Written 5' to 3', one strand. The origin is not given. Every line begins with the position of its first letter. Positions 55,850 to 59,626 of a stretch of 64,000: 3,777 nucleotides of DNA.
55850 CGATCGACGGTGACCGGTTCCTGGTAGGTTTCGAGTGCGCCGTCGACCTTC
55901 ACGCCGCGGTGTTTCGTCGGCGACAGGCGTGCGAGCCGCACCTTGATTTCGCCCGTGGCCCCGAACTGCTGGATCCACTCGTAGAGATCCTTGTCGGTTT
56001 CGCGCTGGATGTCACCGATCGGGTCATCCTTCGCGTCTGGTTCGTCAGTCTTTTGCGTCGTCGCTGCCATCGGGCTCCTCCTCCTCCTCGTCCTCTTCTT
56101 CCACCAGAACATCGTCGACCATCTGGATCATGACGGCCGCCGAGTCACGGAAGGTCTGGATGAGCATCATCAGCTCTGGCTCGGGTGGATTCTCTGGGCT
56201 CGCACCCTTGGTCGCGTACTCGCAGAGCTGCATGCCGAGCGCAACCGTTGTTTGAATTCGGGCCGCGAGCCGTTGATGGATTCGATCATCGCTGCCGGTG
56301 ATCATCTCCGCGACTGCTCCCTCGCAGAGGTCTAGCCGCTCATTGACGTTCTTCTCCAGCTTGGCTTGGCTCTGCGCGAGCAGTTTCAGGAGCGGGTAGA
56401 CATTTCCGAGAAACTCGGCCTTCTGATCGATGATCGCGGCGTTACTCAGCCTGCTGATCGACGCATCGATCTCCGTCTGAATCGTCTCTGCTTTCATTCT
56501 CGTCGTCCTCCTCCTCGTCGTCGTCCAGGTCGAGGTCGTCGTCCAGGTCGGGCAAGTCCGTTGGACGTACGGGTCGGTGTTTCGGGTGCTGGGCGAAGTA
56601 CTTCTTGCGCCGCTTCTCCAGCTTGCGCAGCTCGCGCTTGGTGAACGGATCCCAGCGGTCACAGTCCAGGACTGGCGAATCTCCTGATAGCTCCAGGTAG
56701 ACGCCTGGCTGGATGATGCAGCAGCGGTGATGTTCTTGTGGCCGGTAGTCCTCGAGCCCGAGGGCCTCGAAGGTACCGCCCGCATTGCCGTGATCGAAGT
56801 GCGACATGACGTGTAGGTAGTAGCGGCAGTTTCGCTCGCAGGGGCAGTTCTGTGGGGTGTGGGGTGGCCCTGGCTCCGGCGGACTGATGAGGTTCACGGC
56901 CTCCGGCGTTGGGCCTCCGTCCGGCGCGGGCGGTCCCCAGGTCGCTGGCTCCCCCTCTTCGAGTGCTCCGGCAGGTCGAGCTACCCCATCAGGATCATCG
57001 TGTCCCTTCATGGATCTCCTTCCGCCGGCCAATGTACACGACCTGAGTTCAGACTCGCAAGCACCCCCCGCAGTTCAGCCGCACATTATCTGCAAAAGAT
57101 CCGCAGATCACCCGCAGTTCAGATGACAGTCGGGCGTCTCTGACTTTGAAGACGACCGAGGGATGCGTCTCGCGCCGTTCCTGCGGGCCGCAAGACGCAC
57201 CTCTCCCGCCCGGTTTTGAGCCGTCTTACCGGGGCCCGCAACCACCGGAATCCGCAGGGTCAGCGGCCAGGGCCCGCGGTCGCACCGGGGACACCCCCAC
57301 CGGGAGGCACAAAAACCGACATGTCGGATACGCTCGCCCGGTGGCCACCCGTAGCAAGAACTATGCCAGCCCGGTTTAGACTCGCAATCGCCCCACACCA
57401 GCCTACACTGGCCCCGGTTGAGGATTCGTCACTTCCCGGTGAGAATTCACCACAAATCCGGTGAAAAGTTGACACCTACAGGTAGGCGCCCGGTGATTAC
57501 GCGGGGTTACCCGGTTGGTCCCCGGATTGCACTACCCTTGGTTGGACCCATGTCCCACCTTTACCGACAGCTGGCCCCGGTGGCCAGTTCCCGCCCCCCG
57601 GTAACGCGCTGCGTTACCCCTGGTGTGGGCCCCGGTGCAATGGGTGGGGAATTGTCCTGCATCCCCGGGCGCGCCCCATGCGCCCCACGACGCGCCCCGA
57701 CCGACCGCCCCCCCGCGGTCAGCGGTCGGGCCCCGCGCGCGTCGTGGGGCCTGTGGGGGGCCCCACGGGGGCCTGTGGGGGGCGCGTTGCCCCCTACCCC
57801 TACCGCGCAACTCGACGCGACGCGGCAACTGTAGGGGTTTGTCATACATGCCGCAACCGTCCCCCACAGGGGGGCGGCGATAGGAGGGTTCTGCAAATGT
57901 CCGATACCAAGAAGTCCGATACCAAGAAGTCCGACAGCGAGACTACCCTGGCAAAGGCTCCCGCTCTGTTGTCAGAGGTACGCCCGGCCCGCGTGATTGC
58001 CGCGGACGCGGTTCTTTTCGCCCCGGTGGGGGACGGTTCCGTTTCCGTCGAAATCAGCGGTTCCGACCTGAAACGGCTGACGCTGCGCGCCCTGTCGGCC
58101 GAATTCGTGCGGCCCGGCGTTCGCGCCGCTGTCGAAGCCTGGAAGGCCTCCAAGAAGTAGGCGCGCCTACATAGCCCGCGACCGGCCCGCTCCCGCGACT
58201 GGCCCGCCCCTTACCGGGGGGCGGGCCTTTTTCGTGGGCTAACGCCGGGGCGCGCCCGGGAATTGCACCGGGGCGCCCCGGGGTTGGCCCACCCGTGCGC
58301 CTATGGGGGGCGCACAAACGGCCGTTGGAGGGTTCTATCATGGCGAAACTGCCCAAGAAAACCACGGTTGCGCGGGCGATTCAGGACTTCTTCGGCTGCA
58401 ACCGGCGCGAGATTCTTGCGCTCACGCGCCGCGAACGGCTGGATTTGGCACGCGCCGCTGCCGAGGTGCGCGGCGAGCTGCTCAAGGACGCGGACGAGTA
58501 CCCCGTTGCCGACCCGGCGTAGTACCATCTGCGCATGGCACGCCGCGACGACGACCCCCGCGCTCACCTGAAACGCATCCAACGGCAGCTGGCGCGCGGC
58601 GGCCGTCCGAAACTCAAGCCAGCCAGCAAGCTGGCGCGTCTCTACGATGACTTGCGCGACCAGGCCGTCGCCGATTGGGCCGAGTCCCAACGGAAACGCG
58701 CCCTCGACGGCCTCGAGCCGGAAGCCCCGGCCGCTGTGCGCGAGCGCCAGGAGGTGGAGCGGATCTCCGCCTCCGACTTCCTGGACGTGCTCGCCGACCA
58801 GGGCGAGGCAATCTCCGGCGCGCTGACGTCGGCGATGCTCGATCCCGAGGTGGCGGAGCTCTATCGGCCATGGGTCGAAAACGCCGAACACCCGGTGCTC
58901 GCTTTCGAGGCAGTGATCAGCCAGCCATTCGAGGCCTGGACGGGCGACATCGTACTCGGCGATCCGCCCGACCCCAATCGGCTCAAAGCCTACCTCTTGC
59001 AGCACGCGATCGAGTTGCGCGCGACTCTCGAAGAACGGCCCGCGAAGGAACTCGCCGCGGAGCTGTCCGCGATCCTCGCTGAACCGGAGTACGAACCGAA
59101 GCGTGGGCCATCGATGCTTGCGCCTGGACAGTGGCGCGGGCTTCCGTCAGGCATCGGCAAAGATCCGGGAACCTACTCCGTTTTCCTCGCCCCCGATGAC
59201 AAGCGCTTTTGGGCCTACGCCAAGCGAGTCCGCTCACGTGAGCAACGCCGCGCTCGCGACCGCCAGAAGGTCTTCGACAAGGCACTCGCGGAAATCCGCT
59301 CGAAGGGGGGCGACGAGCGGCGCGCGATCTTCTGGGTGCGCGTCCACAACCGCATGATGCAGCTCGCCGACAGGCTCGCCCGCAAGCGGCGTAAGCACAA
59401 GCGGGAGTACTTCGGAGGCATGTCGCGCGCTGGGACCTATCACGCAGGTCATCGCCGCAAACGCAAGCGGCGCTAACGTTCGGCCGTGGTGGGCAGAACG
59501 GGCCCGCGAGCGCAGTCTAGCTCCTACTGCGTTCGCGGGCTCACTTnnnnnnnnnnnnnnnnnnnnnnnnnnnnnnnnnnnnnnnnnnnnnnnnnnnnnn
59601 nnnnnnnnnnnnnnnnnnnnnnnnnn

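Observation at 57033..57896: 864-bp non-coding divergent control region with a helically phased CCCGGT array (candidate origin, centromere or pac site)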

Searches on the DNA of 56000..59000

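Call 8: search_rna_families(source=window, start=56000, end=59000, threshold=evalue, max_evalue=1)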
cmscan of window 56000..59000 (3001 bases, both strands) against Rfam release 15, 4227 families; matches with E-value up to 1: 1.
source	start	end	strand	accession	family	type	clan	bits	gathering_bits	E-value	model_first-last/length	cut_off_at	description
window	58807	58859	+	RF01130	sR46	Gene; snRNA; snoRNA; CD-box;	-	20.4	50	0.099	1-56/56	no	Small nucleolar RNA sR46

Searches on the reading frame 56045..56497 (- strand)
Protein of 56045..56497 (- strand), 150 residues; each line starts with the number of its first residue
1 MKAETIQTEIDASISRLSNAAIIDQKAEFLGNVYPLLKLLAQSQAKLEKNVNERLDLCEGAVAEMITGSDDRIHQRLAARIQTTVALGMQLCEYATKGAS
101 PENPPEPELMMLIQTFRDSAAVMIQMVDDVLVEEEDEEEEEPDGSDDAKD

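Call 10: search_protein_families(library=pfam, max_evalue=0.01, proteins=[window:56045-56497:-])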
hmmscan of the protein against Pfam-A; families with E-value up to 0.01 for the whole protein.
window:56045-56497:- (150 aa): 1 family
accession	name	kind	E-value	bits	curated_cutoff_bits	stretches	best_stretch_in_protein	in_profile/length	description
PF08824.15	Serine_rich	-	0.0067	16.8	26.9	1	4-83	11-88/157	Serine rich protein interaction domain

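Call 11: search_protein_families(library=phrogs, max_evalue=0.01, proteins=[window:56045-56497:-])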
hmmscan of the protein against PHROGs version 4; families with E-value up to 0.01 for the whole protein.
window:56045-56497:- (150 aa): 0 families

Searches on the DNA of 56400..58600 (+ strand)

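Call 6: search_dna_similar(query=window:56400-58600:+, collection=phages, mode=distant)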
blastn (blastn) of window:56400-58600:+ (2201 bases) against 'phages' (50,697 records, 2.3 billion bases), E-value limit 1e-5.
No match.

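Call 113: search_dna_similar(query=window:57012-57896:+, collection=plasmids, mode=distant, max_evalue=0.001)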
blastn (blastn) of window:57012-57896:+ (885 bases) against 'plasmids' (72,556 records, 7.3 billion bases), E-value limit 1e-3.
No match.

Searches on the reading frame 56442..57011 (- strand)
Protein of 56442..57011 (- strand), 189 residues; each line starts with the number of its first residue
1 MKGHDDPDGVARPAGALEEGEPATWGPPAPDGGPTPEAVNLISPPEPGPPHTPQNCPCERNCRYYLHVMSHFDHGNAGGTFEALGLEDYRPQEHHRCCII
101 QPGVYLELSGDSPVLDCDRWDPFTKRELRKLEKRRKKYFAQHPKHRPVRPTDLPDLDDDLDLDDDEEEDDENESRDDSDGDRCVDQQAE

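Call 10: search_protein_families(library=pfam, max_evalue=0.01, proteins=[window:56442-57011:-])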
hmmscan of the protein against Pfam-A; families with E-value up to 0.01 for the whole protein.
window:56442-57011:- (189 aa): 0 families

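Call 11: search_protein_families(library=phrogs, max_evalue=0.01, proteins=[window:56442-57011:-])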
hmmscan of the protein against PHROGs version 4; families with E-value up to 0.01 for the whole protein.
window:56442-57011:- (189 aa): 0 families

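Call 60: search_solved_structures(query=window:56442-57011:-, max_evalue=1)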
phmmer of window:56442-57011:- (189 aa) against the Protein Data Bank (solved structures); distinct sequences matched with E-value up to 1: 0.

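Call 72: find_homologous_proteins(query=A4, max_evalue=0.001)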
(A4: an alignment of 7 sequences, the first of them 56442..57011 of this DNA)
Query A4 (7 sequences) (189 aa, profile of the alignment): 234 proteins with E <= 0.001 among 6899 candidates; the best 120 are listed.
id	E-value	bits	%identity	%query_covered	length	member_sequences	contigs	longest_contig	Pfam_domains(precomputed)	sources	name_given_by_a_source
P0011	1.8e-68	248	54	89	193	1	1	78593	-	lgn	-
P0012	3.4e-68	247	63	83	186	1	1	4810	-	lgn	-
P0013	3.0e-63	231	37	78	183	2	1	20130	-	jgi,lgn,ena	-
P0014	3.6e-61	224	49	71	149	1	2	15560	-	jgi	jgi:hypothetical protein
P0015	7.8e-60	220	32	81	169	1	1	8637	-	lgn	-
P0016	3.0e-56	208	54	92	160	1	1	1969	-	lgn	-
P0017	2.2e-48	182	53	70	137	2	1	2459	-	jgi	jgi:hypothetical protein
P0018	2.0e-47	179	37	77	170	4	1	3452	-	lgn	-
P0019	9.7e-47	177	38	79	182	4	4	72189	-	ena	-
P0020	6.0e-46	175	38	83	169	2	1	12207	-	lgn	-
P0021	1.7e-45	173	36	59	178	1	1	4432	-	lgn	-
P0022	7.7e-45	171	47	74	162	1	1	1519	-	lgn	-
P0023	3.5e-43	166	42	75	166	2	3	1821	-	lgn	-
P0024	3.8e-43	165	35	76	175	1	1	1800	-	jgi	jgi:hypothetical protein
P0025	7.6e-43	164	37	59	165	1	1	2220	-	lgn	-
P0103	3.2e-35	140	37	71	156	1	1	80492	-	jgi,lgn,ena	-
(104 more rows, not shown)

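Call 77: find_related_loci(query=A6, collection=viral_contigs, flank=4000)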
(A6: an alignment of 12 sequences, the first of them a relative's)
Query A6 (183 aa) in viral_contigs; peptide patterns used: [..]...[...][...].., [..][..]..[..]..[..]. (x = any residue, [..] = any of these).
30 stretches matched a pattern, but none encodes a relative of the query by tblastn (E <= 1e-3).

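Call 78: find_related_loci(query=A6, collection=genome_contigs, flank=5000)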
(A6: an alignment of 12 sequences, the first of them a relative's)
Query A6 (183 aa) in genome_contigs; peptide patterns used: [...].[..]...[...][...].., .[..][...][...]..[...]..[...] (x = any residue, [..] = any of these).
77 stretches matched a pattern; 1 encode a relative of the query (tblastn E <= 1e-3); 1 distinct loci.
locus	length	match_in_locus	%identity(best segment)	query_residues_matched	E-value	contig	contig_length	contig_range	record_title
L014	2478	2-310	65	50-151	9e-47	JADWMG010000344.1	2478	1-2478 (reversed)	MAG: Actinomycetota bacterium isolate Sva-07 scaffold_41679, whole genome shotgun sequence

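Call 80: find_encoding_contigs(protein=P0103, flank=10000, max_places=6)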
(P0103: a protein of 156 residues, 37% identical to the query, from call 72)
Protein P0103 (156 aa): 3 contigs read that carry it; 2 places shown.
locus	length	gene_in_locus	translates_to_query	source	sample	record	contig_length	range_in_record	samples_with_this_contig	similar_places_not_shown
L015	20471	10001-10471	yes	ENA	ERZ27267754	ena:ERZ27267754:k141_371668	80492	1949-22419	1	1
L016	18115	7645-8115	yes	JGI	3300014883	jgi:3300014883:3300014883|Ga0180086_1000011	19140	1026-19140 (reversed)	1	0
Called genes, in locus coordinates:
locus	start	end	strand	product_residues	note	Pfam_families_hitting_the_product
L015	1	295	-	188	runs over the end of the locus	PF01464:SLT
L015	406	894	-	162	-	-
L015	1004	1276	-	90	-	-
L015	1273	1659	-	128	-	-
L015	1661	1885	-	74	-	-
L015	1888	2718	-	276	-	PF02195:ParB_N (weak)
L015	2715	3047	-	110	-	-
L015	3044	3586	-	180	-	-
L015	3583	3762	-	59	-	-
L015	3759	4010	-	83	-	-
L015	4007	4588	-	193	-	-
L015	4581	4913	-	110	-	-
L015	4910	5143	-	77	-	-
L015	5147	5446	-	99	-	-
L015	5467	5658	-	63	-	-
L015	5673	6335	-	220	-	-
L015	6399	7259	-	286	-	-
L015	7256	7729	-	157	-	-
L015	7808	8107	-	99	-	-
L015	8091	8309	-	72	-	-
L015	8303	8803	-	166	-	-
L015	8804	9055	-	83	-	-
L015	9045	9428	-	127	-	-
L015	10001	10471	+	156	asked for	-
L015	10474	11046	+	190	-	-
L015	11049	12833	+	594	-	-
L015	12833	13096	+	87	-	PF24729:Acb2_Tad1_hairpin (weak)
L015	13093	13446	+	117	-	-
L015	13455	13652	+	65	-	-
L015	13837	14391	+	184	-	PF01841:Transglut_core (faint)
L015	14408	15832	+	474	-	-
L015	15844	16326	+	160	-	-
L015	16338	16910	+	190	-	-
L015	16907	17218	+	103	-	-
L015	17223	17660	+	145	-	-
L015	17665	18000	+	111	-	-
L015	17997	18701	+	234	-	-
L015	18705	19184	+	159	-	-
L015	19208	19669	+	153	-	-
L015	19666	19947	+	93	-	-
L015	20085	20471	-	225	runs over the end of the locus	-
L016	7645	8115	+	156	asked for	-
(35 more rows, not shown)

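Call 83: predict_structure(alignment_id=A5)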
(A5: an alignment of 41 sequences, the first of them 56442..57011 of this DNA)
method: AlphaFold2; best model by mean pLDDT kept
length: 189 residues; sequences in the alignment: 41
mean_pLDDT: 68.4   pTM: 0.36
mean pLDDT of the five models: 68.4, 66.8, 66.1, 65.8, 65.8
residues with pLDDT >= 90: 14; 70-90: 76; 50-70: 82; < 50: 17
segments of 3 or more residues with pLDDT < 50: 1-3, 14-17, 38-41, 167-169
pLDDT, mean of each block of 10 residues (from residue 1): 52 50 70 65 72 77 78 66 76 80 73 63 79 91 85 63 52 53 53
secondary structure, 60 per line:
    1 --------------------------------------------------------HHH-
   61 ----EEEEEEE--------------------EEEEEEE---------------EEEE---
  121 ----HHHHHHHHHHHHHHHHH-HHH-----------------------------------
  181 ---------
elements in order: E65-71 E92-98 E114-117 H125-141

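Call 86: fold_search(model_id=the predicted structure, library=pdb)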
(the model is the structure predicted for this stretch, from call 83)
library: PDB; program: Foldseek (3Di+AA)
matches with E <= 10: 5; with E <= 0.001: 0
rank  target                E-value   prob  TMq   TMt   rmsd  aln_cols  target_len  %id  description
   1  2d7e_B                2.6e+00  0.10  0.15  0.22   7.1        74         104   15  Crystal structure of N-terminal domain of PriA from E.coli (released 2006-11-07)
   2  3nua_B                4.4e+00  0.06  0.14  0.11  14.4        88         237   17  Crystal Structure of Phosphoribosylaminoimidazole-Succinocarboxamide Synthase from Clostridium perfringens (released 2010-08-25)
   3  8ts6_A                5.3e+00  0.03  0.11  0.05   5.9        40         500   15  Cyanophage A-1(L) portal (released 2024-04-10)
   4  7ppc_E                6.0e+00  0.02  0.10  0.19  11.6        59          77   19  Ternary signalling complex of BMP10 bound to ALK1 and BMPRII (released 2022-05-11)
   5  7ozj_A                7.8e+00  0.01  0.08  0.07   9.4        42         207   17  CryoEM structure of human enterovirus 70 empty particle (released 2022-07-13)

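Call 95: search_protein_families(library=pfam, max_evalue=0.01, proteins=[L015:1888-2718:-])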
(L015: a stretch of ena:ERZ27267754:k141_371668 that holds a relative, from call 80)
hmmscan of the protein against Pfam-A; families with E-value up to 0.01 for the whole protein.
L015:1888-2718:- (276 aa): 2 families
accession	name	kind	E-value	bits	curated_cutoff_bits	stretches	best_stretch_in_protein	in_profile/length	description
PF02195.25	ParB_N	-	1.7e-05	25.2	26.3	1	20-71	17-70/95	ParB N-terminal domain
PF17762.8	HTH_ParB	-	0.00012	22.6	22.6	1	127-204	1-78/102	ParB HTH domain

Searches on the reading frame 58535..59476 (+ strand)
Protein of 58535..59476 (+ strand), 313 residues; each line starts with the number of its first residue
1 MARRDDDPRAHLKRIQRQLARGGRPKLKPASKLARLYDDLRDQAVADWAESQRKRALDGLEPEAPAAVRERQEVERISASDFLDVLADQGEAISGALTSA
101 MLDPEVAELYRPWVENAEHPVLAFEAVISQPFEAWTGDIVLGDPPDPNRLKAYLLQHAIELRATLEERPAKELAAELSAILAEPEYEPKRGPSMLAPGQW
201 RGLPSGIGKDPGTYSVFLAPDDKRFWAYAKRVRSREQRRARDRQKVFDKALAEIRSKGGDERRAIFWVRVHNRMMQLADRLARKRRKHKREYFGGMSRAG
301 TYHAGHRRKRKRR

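Call 10: search_protein_families(library=pfam, max_evalue=0.01, proteins=[window:58535-59476:+])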
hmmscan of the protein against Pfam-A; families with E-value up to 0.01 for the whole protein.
window:58535-59476:+ (313 aa): 0 families

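Call 11: search_protein_families(library=phrogs, max_evalue=0.01, proteins=[window:58535-59476:+])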
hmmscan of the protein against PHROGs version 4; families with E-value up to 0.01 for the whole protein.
window:58535-59476:+ (313 aa): 0 families

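Call 16: find_related_loci(query=window:58535-59476:+, collection=viral_contigs, flank=10000)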
Query window:58535-59476:+ (313 aa) in viral_contigs; peptide patterns used: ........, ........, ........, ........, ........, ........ (x = any residue, [..] = any of these).
9 stretches matched a pattern, but none encodes a relative of the query by tblastn (E <= 1e-3).

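Call 43: search_protein_families(library=pfam, alignment_id=A3, max_evalue=0.001)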
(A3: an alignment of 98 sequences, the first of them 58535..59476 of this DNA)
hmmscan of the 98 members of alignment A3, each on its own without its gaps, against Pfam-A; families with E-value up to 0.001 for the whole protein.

A. member 1, window:58535-59476:+ (313 aa): 0 families

B. families by the number of members that match (of 98 scanned): 16 families
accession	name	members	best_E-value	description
PF13560.12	HTH_31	2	8.4e-09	Helix-turn-helix domain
PF07505.17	DUF5131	1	1.2e-66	Protein of unknown function (DUF5131)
PF13578.12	Methyltransf_24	1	1.3e-16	Methyltransferase domain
PF19612.4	DUF6117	1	1.2e-14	Family of unknown function (DUF6117)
PF05869.16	Dam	1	1.5e-12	DNA N-6-adenine-methyltransferase (Dam)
PF01381.28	HTH_3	1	1.7e-10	Helix-turn-helix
PF22811.2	Zn_ribbon_NrdR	1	4.4e-09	Transcriptional repressor NrdR-like, N-terminal domain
PF00534.26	Glycos_transf_1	1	1.8e-08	Glycosyl transferases group 1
PF13744.12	HTH_37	1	2.5e-07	Helix-turn-helix domain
PF13692.12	Glyco_trans_1_4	1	3.9e-07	Glycosyl transferases group 1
PF12844.13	HTH_19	1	1.8e-05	Helix-turn-helix domain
PF20706.3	GT4-conflict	1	3.5e-05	Family 4 Glycosyltransferase in conflict systems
PF12804.13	NTP_transf_3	1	0.00013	MobA-like NTP transferase domain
PF01471.23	PG_binding_1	1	0.00018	Putative peptidoglycan binding domain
PF24463.1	DUF7577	1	0.0005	Domain of unknown function (DUF7577)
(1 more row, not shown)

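Call 44: search_protein_families(library=phrogs, alignment_id=A3, max_evalue=0.001)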
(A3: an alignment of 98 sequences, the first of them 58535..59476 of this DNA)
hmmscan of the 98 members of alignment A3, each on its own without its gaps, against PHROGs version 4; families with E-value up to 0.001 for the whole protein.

A. member 1, window:58535-59476:+ (313 aa): 0 families

B. families by the number of members that match (of 98 scanned): 40 families (the first 25 are shown)
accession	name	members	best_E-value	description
phrog_2328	-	2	2.2e-09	transcriptional repressor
phrog_3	-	2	9.7e-09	transcriptional repressor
phrog_4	-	2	9.2e-07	transcriptional repressor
phrog_2104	-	2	1.8e-06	-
phrog_2045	-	1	2.1e-78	-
phrog_874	-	1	3.6e-64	-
phrog_111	-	1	4.8e-23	DNA methyltransferase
phrog_2293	-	1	1.9e-22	-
phrog_2170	-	1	7.7e-21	glycosyltransferase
phrog_13625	-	1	3.9e-19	-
phrog_18361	-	1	9.3e-17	-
phrog_9804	-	1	6.7e-15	-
phrog_12268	-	1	1.2e-13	-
phrog_28019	-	1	3.9e-12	-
phrog_8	-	1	6.3e-12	transcriptional regulator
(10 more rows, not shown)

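Call 61: search_solved_structures(query=window:58535-59476:+, max_evalue=1)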
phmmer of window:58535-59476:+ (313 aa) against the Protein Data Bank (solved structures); distinct sequences matched with E-value up to 1: 0.

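Call 104: find_homologous_proteins(query=window:58535-59476:+, max_evalue=0.001)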
Query window:58535-59476:+ (313 aa): 1 proteins with E <= 0.001 among 5872 candidates.
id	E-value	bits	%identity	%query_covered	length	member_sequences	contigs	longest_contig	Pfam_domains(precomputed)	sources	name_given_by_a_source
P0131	1.6e-201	686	100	100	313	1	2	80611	-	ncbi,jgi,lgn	jgi:hypothetical protein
